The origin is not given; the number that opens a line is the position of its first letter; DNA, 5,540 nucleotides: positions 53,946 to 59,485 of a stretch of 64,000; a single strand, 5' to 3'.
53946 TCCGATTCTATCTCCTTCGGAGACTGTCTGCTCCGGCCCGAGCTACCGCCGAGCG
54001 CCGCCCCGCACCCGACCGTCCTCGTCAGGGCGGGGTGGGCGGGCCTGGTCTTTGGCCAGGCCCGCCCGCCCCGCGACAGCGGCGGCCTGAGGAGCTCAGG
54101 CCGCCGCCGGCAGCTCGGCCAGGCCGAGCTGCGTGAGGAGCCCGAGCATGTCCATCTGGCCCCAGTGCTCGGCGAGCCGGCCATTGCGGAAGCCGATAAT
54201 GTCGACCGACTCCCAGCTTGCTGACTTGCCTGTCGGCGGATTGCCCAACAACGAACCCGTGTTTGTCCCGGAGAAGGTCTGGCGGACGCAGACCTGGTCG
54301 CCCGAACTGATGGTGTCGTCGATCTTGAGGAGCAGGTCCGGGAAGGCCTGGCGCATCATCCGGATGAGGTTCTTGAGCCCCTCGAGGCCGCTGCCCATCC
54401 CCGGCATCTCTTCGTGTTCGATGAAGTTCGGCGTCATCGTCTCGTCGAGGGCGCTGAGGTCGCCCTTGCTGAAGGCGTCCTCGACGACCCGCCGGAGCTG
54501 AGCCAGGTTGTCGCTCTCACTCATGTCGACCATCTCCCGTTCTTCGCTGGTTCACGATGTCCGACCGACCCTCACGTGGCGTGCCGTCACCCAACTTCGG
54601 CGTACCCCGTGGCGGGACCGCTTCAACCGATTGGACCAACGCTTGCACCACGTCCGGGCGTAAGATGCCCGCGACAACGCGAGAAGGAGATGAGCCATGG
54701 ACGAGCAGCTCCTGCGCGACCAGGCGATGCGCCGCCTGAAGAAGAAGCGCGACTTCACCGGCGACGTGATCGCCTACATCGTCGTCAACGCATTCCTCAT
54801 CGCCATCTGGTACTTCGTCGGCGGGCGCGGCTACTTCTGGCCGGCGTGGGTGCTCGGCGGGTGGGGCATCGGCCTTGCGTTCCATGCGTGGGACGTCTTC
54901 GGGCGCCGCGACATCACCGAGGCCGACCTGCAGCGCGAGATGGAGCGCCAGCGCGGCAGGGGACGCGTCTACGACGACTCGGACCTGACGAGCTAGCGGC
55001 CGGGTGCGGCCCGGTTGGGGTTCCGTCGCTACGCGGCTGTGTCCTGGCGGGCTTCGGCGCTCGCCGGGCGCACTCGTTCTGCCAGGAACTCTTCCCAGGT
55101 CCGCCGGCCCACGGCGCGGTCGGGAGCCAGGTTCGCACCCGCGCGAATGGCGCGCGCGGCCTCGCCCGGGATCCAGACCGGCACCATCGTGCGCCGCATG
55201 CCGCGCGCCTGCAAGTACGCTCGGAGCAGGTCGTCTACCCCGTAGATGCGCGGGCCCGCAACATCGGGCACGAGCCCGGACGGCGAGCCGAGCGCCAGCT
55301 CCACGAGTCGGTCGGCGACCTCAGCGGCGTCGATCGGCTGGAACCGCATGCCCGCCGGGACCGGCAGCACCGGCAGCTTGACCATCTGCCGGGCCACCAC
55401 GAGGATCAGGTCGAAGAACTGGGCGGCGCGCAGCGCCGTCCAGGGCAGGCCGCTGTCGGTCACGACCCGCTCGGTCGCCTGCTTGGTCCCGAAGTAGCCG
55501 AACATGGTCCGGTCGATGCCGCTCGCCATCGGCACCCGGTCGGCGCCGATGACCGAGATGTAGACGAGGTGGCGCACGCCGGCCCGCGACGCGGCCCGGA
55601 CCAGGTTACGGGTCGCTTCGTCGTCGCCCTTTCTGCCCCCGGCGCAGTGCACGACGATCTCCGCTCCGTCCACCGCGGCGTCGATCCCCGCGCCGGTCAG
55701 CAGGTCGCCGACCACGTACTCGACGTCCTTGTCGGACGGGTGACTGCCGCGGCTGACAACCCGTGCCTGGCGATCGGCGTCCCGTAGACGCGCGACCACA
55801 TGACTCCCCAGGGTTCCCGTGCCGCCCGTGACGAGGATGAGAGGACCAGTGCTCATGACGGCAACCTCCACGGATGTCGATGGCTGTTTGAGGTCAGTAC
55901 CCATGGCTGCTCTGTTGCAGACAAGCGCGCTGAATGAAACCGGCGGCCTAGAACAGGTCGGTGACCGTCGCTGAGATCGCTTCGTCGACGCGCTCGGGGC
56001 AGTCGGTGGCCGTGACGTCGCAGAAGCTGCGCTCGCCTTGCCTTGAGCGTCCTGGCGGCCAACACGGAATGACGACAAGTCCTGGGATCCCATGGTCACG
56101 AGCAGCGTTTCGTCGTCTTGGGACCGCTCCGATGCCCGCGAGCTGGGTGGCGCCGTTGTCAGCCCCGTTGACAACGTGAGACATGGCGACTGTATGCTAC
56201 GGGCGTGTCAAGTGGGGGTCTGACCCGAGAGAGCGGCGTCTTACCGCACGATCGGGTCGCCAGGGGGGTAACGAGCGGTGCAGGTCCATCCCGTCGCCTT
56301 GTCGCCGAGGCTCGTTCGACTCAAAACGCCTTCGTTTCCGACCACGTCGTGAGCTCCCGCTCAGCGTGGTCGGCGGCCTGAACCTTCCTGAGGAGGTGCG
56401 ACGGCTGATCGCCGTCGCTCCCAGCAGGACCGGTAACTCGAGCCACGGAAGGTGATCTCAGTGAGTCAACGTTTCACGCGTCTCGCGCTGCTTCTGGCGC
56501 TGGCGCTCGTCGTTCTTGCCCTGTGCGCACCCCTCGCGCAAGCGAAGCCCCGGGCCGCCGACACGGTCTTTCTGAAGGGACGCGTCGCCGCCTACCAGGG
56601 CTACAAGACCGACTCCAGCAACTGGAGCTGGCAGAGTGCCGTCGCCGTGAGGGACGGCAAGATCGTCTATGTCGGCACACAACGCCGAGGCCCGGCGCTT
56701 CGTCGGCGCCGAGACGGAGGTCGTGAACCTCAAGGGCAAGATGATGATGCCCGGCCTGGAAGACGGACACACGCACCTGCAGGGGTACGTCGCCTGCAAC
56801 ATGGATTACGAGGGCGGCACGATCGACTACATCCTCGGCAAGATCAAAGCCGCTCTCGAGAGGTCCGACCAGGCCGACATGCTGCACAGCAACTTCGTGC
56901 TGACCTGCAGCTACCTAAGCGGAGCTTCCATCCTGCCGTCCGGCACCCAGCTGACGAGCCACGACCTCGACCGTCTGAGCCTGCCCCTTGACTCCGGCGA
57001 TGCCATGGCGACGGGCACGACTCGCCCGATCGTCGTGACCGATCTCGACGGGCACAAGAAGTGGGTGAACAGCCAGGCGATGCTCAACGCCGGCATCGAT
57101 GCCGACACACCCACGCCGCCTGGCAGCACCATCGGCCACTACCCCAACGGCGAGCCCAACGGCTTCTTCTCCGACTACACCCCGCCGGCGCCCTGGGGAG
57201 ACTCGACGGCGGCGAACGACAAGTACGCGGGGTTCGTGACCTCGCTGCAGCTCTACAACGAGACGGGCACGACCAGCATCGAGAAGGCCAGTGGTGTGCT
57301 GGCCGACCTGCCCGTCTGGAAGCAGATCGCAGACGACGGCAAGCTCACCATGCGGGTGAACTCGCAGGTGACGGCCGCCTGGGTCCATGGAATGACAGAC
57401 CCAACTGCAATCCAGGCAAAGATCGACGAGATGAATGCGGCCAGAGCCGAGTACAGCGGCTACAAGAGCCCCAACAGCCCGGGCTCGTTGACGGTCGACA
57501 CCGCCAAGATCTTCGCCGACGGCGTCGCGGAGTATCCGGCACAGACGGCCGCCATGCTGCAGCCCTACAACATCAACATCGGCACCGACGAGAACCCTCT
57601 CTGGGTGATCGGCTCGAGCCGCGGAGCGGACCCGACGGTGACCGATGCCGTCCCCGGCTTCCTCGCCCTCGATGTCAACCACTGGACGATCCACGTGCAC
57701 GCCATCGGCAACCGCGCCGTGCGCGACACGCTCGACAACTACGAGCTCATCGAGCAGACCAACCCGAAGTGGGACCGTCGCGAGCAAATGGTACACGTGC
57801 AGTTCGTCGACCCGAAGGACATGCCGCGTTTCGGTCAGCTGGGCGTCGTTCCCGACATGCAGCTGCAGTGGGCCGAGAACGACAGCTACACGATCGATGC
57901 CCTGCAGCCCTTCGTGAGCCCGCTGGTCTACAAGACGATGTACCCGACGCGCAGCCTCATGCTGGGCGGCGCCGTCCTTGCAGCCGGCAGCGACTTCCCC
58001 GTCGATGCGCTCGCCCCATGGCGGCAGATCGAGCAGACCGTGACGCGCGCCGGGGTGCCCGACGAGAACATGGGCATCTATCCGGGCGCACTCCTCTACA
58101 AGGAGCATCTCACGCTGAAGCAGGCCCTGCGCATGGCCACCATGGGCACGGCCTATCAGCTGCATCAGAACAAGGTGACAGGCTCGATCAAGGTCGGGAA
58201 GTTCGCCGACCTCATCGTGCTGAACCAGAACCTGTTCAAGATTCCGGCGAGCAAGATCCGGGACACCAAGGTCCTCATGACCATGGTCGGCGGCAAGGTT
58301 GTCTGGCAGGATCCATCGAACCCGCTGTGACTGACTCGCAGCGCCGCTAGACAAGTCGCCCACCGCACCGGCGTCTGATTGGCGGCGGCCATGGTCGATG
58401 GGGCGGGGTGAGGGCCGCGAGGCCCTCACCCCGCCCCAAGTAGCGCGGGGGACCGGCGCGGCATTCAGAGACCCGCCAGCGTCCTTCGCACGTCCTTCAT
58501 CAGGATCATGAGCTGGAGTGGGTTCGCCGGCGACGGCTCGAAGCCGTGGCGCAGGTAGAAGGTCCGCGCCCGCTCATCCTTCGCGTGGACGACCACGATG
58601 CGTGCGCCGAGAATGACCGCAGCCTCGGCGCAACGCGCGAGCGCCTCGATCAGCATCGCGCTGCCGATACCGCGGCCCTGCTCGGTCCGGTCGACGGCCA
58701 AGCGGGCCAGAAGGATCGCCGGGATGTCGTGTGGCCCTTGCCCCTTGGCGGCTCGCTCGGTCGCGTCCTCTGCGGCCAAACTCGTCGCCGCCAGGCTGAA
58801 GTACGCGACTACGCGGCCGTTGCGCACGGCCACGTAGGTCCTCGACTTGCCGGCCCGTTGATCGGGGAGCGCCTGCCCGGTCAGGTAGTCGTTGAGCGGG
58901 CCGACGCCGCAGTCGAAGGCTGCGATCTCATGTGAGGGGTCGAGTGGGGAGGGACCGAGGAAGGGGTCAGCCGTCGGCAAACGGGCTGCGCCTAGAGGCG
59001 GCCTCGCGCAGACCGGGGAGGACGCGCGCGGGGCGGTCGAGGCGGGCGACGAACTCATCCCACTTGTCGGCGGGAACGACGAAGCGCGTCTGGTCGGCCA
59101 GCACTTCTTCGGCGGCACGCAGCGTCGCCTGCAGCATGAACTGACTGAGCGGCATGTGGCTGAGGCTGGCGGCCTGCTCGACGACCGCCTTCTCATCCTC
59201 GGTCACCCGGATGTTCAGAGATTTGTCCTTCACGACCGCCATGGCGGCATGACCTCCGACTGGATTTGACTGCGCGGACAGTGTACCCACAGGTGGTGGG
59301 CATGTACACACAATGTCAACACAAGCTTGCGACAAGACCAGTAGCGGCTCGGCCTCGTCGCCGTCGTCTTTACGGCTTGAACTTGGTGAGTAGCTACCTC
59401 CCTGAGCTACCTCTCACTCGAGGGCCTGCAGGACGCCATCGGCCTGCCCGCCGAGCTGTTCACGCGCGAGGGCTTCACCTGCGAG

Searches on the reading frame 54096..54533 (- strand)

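Call 3: search_protein_families(library=pfam, proteins=[window:54096-54533:-], max_evalue=0.01)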
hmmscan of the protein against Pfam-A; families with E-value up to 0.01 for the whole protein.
window:54096-54533:- (145 aa): 2 families
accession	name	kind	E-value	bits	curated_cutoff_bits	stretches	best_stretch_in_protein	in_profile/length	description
PF07366.18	SnoaL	-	1.8e-35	121.9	28.4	1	12-136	2-126/126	SnoaL-like polyketide cyclase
PF12680.13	SnoaL_2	-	3e-19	70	27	1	14-123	2-102/102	SnoaL-like domain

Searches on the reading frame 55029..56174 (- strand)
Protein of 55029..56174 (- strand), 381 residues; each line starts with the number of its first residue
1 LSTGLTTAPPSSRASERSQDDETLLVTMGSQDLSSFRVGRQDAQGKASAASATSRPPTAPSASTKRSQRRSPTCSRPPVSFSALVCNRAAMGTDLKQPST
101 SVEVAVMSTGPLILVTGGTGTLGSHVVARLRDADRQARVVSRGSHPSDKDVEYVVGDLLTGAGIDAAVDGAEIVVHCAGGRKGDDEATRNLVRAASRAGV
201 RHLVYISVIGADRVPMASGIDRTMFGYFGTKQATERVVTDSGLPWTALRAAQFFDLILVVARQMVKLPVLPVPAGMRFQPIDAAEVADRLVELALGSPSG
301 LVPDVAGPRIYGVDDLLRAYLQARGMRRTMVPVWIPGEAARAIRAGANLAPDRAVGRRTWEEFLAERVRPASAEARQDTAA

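Call 3: search_protein_families(library=pfam, proteins=[window:55029-56174:-], max_evalue=0.01)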
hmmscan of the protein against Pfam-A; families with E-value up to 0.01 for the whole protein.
window:55029-56174:- (381 aa): 5 families
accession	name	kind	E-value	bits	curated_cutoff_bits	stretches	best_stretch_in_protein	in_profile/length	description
PF13460.12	NAD_binding_10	-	3.3e-25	89.5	27.2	1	117-255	1-148/184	NAD(P)H-binding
PF05368.20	NmrA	-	9.1e-14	52.2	27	1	112-253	4-153/298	NmrA-like family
PF01370.27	Epimerase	-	2.2e-10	40.8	20.9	1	113-239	1-154/240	NAD dependent epimerase/dehydratase family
PF01073.25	3Beta_HSD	-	3.2e-07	30.1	22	1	114-210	1-118/280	3-beta hydroxysteroid dehydrogenase/isomerase family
PF04321.23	RmlD_sub_bind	-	0.0067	16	27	0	113-207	3-100/287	RmlD substrate binding domain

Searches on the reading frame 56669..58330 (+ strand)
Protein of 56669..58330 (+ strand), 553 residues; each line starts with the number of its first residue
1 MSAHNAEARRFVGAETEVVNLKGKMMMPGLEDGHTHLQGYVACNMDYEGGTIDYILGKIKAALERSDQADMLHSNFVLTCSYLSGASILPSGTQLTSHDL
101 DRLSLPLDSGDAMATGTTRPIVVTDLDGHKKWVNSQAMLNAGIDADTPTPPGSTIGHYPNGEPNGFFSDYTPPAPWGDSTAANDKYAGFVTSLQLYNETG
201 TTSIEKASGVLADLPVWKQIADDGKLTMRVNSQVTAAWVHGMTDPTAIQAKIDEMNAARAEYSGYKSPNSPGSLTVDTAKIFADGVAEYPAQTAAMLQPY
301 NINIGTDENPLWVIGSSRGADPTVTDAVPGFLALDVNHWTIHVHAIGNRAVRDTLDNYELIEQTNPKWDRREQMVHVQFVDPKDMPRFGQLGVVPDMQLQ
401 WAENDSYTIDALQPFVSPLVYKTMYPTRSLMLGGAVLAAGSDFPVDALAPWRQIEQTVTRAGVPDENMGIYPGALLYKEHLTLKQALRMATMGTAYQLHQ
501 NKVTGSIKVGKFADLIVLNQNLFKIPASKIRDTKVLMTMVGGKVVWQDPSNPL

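Call 3: search_protein_families(library=pfam, proteins=[window:56669-58330:+], max_evalue=0.01)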
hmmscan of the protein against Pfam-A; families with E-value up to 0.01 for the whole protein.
window:56669-58330:+ (553 aa): 2 families
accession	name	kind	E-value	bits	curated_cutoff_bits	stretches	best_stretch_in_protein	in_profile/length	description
PF07969.17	Amidohydro_3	-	1.1e-64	220.1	29.7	1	17-545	1-471/472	Amidohydrolase family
PF01979.26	Amidohydro_1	-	6.3e-12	45.8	25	1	467-545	253-345/345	Amidohydrolase family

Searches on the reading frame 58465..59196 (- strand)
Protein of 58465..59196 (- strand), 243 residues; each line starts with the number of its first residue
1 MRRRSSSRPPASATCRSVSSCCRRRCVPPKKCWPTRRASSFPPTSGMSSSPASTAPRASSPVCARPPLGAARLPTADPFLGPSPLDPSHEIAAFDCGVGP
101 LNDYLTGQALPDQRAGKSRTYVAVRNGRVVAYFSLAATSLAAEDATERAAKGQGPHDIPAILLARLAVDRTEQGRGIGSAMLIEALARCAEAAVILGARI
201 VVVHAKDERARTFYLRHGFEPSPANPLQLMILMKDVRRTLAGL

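Call 3: search_protein_families(library=pfam, proteins=[window:58465-59196:-], max_evalue=0.01)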
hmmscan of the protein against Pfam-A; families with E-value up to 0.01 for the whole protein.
window:58465-59196:- (243 aa): 4 families
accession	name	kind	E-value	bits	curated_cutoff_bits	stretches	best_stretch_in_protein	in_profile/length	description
PF13508.13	Acetyltransf_7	-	3.5e-11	43.8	27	1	118-221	3-84/84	Acetyltransferase (GNAT) domain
PF00583.31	Acetyltransf_1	-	2.6e-08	34.6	20.7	1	113-219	28-116/116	Acetyltransferase (GNAT) family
PF13673.13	Acetyltransf_10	-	1.5e-06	28.6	23.6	1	163-222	54-110/128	Acetyltransferase (GNAT) domain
PF13527.13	Acetyltransf_9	-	9.3e-05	22.9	25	1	113-221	36-126/127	Acetyltransferase (GNAT) domain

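Call 4: search_protein_families(library=padloc, proteins=[window:58465-59196:-], max_evalue=0.01)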
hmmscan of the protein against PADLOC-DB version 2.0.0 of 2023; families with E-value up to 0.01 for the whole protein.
window:58465-59196:- (243 aa): 0 families

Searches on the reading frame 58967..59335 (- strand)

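Call 3: search_protein_families(library=pfam, proteins=[window:58967-59335:-], max_evalue=0.01)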
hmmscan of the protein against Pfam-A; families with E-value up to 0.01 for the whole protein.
window:58967-59335:- (122 aa): 3 families
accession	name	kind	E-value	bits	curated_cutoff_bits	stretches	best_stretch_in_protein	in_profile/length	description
PF08681.18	TacA1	-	2e-20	73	21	1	40-116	2-78/80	Antitoxin TacA 1-like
PF21983.2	NikA-like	-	6e-07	30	27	1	36-74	3-41/72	Mobilization protein NikA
PF19807.5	DUF6290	-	2.8e-05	24.6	27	1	40-77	4-41/72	Family of unknown function (DUF6290)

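Call 4: search_protein_families(library=padloc, proteins=[window:58967-59335:-], max_evalue=0.01)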
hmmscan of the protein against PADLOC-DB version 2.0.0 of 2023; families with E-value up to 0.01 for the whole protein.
window:58967-59335:- (122 aa): 0 families
